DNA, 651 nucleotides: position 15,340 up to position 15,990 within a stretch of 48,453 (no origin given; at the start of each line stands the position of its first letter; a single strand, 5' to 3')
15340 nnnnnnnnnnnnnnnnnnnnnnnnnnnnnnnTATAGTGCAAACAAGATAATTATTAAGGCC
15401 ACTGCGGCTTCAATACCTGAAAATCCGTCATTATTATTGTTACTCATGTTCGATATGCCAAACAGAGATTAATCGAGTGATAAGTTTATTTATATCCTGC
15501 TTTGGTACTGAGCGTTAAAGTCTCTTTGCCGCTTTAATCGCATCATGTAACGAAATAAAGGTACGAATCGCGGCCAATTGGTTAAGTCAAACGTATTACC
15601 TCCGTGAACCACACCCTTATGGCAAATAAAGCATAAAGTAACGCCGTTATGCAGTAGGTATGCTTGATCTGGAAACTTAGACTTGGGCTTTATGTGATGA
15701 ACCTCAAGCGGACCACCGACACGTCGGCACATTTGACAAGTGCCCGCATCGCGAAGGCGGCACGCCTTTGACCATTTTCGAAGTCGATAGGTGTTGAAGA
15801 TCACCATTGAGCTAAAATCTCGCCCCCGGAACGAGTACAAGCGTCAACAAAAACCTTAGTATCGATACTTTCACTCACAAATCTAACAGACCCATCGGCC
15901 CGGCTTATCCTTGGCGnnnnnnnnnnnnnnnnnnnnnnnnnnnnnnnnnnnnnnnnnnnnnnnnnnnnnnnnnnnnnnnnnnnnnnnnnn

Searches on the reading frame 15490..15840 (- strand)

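Call 79: search_protein_families(library=pfam, proteins=[window:15490-15840:-], max_evalue=0.01)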
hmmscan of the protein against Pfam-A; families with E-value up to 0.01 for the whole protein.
window:15490-15840:- (116 aa): 1 family
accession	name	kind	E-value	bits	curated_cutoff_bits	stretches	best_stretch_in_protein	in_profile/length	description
PF01844.29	HNH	-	9.9e-09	35.7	21.4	1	35-75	1-42/47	HNH endonuclease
